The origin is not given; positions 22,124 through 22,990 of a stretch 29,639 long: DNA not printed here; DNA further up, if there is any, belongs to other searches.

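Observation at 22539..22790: Candidate iteron-type replication origin embedded in a DUF1376-like gene immediately downstream of the primase-helicase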

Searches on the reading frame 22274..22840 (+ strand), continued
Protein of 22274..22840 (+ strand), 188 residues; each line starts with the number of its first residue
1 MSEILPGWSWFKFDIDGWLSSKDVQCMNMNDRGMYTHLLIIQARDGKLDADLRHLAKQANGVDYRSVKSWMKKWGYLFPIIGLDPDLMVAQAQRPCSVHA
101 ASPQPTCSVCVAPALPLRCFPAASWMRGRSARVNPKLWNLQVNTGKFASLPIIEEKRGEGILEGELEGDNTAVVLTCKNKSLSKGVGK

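Call 70: find_encoding_contigs(protein=P0021, flank=4000, max_places=1)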
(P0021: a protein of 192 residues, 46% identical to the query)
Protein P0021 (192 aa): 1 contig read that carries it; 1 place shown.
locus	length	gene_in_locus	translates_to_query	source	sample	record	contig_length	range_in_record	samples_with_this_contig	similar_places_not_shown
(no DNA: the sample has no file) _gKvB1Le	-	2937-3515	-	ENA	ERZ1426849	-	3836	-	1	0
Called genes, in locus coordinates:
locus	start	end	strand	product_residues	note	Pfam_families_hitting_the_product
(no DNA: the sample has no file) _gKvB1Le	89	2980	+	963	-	-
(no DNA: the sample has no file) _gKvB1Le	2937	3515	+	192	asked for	-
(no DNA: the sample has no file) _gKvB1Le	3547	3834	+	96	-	?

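Call 71: find_encoding_contigs(protein=P0020, flank=6000, max_places=1)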
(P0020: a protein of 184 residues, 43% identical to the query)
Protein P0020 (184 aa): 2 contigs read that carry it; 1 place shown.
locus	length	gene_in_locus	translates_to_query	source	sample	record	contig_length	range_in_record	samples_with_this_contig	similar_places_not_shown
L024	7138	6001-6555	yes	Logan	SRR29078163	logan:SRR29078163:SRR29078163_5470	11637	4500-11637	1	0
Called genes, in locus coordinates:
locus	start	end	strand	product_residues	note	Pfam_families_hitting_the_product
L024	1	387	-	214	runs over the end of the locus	-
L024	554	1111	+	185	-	-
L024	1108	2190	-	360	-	-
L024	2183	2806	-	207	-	-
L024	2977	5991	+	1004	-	-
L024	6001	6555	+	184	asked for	-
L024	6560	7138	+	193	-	?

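Call 79: fold_search(model_id=the predicted structure, library=pdb)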
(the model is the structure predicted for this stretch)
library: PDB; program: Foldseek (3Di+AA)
matches with E <= 10: 71; with E <= 0.001: 0
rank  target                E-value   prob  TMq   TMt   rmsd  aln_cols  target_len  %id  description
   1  3k69                  2.6e+00  0.06  0.19  0.22  14.9       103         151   21  CRYSTAL STRUCTURE OF A PUTATIVE TRANSCRIPTIONAL REGULATOR (LP_0360) FROM LACTOBACILLUS PLANTARUM AT 1.95 A RESOLUTION (released 2009-11-03)
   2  2vt2_B                3.4e+00  0.14  0.18  0.17   3.0        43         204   19  Structure and functional properties of the Bacillus subtilis transcriptional repressor Rex (released 2008-09-09)
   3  4ham                  3.4e+00  0.10  0.18  0.23   5.1        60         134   15  Crystal Structure of Transcriptional Antiterminator from Listeria monocytogenes EGD-e (released 2012-10-17)
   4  5h6r_B                3.8e+00  0.14  0.17  0.23   4.4        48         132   17  Crystal structure of LSD1-CoREST in complex with peptide 13 (released 2017-04-12)
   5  2uxx_B                3.8e+00  0.14  0.17  0.23   4.4        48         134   17  Human LSD1 Histone Demethylase-CoREST in complex with an FAD- tranylcypromine adduct (released 2007-08-21)
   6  2quf_A                3.8e+00  0.14  0.22  0.20   4.5        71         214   14  Crystal Structure of Transcription Factor AXXA-PF0095 from Pyrococcus furiosus (released 2008-08-05)
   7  3jsp_B                4.1e+00  0.18  0.24  0.23   4.3        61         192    6  Classic Protein With a New Twist: crystal structure of a LexA repressor DNA complex (released 2010-08-18)
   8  8q1h_B                4.1e+00  0.09  0.19  0.26  13.7        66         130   12  LSD1 Y391K-CoREST bound to Histone H3 N-terminal tail (released 2024-05-15)
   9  5f8c_B                4.1e+00  0.04  0.15  0.09  15.2        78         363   17  Rv2258c-unbound (released 2016-06-29)
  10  2dmq_MODEL_1_A        4.3e+00  0.12  0.14  0.29   4.4        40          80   22  Solution structure of the homeobox domain of LIM/homeobox protein Lhx9 (released 2006-10-24)
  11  3nrv_B                4.3e+00  0.07  0.17  0.23  11.3        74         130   19  Crystal structure of MarR/EmrR family transcriptional regulator from Acinetobacter sp. ADP1 (released 2010-09-15)
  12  3jso_B                4.6e+00  0.16  0.24  0.23   4.3        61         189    6  Classic Protein With a New Twist: crystal structure of a LexA repressor DNA complex (released 2010-08-18)
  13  1j1v_A                4.6e+00  0.11  0.19  0.33   7.3        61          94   16  Crystal structure of DnaA domainIV complexed with DnaAbox DNA (released 2003-04-22)
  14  6s35_B                4.6e+00  0.07  0.17  0.22  13.7        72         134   11  LSD1/CoREST1 complex with macrocyclic peptide inhibitor (released 2020-02-26)
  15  5j9q_E                4.9e+00  0.08  0.20  0.14   6.5        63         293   11  Crystal structure of the NuA4 core complex (released 2016-10-26)
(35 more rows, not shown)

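Call 82: list_cluster_members(proteins=[P0001, L016:2918-3262:+, L011:4085-4438:+])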
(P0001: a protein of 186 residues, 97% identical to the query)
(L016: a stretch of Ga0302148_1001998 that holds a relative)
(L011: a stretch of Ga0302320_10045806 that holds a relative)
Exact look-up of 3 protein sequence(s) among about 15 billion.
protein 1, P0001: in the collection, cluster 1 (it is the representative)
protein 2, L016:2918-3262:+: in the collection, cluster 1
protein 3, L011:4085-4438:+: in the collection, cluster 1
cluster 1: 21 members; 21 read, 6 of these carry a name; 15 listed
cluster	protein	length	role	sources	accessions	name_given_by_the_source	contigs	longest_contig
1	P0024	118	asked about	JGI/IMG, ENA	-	-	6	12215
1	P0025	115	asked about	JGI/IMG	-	-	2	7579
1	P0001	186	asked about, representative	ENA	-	-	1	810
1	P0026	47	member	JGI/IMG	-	hypothetical protein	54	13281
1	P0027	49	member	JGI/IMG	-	hypothetical protein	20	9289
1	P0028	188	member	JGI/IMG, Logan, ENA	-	hypothetical protein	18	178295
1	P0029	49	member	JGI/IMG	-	hypothetical protein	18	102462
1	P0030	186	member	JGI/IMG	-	hypothetical protein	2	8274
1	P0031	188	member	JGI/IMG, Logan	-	hypothetical protein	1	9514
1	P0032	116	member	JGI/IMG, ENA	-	-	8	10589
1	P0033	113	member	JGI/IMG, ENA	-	-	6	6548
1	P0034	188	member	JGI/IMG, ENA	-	-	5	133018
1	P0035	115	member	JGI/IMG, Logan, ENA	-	-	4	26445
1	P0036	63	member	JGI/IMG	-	-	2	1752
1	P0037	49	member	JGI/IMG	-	-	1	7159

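Call 84: find_encoding_contigs(protein=P0035, flank=10000, max_places=6)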
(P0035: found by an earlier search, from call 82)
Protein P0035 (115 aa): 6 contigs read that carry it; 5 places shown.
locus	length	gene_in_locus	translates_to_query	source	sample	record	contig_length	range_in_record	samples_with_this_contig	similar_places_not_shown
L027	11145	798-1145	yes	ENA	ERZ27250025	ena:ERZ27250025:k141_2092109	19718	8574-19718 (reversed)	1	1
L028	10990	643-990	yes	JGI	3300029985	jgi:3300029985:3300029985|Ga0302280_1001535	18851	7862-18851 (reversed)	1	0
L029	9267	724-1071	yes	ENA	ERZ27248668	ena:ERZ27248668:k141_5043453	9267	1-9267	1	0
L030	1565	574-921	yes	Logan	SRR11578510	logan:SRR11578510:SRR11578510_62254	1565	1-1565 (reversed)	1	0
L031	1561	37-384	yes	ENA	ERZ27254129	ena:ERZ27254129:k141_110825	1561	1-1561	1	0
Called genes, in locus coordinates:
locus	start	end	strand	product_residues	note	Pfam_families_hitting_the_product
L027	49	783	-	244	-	-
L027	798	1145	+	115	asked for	-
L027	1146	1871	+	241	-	-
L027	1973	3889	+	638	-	PF17975:RNR_Alpha (weak), PF02867:Ribonuc_red_lgC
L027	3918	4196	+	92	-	-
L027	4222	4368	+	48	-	-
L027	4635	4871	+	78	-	-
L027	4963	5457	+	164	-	PF02661:Fic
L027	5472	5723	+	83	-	-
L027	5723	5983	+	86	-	PF24835:DUF7717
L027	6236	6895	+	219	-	PF04542:Sigma70_r2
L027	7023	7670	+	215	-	PF07589:PEP_exosort_dom (weak)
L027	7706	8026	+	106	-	-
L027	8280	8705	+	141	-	-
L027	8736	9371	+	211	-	PF00782:DSPc, PF22785:Tc-R-P (weak)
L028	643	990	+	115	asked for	-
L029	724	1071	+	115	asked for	-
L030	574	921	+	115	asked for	-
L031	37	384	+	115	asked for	-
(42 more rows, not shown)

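Call 98: find_homologous_proteins(query=L016:2148-2900:-, max_evalue=0.001)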
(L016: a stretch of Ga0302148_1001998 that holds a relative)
Query L016:2148-2900:- (250 aa): 3 proteins with E <= 0.001 among 902 candidates.
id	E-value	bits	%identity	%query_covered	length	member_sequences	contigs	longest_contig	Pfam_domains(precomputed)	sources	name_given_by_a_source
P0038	5.2e-155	532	97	99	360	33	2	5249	PF13730.13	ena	-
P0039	6.5e-122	424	98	77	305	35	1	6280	-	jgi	jgi:hypothetical protein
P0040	6.3e-7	47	35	70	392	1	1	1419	-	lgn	-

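Call 101: search_protein_families(library=pfam, proteins=[P0038, P0040, P0039, P0022, P0023], max_evalue=0.01)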
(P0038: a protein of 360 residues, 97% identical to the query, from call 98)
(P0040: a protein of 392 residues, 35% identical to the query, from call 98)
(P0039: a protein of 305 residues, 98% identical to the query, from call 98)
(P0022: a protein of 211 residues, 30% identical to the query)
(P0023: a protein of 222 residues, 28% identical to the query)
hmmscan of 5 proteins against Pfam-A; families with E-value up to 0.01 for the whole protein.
P0038 (360 aa): 1 family
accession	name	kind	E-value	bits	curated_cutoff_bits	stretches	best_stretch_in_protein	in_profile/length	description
PF13730.12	HTH_36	-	5.3e-06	26.6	25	1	85-114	23-51/55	Helix-turn-helix domain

P0040 (392 aa): 0 families

P0039 (305 aa): 0 families

P0022 (211 aa): 1 family
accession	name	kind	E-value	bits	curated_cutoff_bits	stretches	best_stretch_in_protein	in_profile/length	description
PF07120.17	DUF1376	-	1.8e-05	25.4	30.1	1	19-88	2-70/86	Protein of unknown function (DUF1376)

P0023 (222 aa): 1 family
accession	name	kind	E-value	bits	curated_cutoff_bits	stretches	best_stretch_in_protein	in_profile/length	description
PF07120.17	DUF1376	-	3.3e-06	27.8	30.1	1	13-66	2-54/86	Protein of unknown function (DUF1376)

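Call 108: search_protein_representatives(alignment_id=A3)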
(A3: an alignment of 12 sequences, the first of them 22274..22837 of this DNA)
Query: 12 sequences, 189 profile positions. Proteins with E-value up to 0.001 (for the whole library): 1048; up to 1e-10: 75; up to 1e-30: 7. The best 150 are listed.
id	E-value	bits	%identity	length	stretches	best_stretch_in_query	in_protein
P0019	4.4e-84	297.4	-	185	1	1-187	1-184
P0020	6.5e-82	290.3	-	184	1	1-182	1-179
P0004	6.5e-80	283.8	-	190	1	1-186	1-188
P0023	1.4e-42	162.0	-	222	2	2-80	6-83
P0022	4.2e-40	154.0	-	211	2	1-77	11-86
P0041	1.3e-35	139.3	-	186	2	2-79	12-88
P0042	1.6e-32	129.2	-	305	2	6-79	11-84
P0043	2.6e-29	118.8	-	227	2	6-96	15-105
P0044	3.2e-29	118.5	-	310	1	5-178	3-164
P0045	1.8e-28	116.0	-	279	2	5-77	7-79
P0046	4.3e-28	114.8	-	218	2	7-84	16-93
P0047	4.9e-27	111.4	-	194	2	6-78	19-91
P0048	7.9e-27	110.7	-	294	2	6-83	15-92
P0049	1.6e-26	109.7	-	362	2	6-90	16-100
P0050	1.6e-26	109.7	-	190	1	3-166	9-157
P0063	6.3e-23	98.0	-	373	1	5-168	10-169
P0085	1.4e-13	67.5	-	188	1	10-85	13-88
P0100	2.4e-11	60.2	-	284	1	16-114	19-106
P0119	6.5e-10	55.5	-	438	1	16-175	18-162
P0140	7.8e-09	52.0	-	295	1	10-130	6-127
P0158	2.3e-08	50.5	-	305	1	10-128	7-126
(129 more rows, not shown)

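Call 109: search_protein_families(library=pfam, proteins=[P0041, P0042, P0044, P0049, P0063, P0085, P0100, P0119, P0140, P0158], max_evalue=0.001)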
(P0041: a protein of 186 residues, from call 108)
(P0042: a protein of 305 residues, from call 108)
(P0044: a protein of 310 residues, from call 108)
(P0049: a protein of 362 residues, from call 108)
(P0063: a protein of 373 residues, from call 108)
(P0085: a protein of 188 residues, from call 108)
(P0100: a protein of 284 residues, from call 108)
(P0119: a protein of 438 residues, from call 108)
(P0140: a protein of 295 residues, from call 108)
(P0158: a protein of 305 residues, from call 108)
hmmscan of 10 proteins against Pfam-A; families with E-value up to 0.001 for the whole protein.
P0041 (186 aa): 1 family
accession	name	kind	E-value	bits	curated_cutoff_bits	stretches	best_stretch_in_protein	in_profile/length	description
PF07120.17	DUF1376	-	8.6e-09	36.1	30.1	1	19-82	2-68/86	Protein of unknown function (DUF1376)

P0042 (305 aa): 1 family
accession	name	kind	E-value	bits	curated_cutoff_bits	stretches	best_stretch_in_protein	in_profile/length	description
PF07120.17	DUF1376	-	6.1e-06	27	30.1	1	15-66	2-52/86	Protein of unknown function (DUF1376)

P0044 (310 aa): 1 family
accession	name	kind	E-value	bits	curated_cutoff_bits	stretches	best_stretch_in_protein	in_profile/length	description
PF07120.17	DUF1376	-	1.3e-08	35.5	30.1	1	7-62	1-54/86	Protein of unknown function (DUF1376)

P0049 (362 aa): 1 family
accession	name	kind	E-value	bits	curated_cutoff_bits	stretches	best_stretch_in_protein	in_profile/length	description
PF07120.17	DUF1376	-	2.1e-06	28.4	30.1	1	20-71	2-52/86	Protein of unknown function (DUF1376)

P0063 (373 aa): 0 families

P0085 (188 aa): 1 family
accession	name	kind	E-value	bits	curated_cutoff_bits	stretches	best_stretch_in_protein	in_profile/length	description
PF07120.17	DUF1376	-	0.00019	22.2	30.1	1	12-75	1-67/86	Protein of unknown function (DUF1376)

P0100 (284 aa): 0 families

P0119 (438 aa): 0 families

P0140 (295 aa): 1 family
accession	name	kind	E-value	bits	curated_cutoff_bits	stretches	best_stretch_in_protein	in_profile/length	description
PF07120.17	DUF1376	-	2.6e-13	50.6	30.1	1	5-86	1-84/86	Protein of unknown function (DUF1376)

P0158 (305 aa): 1 family
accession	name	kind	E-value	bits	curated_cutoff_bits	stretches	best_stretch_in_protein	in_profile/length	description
PF07120.17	DUF1376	-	1.1e-09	39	30.1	1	7-92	2-83/86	Protein of unknown function (DUF1376)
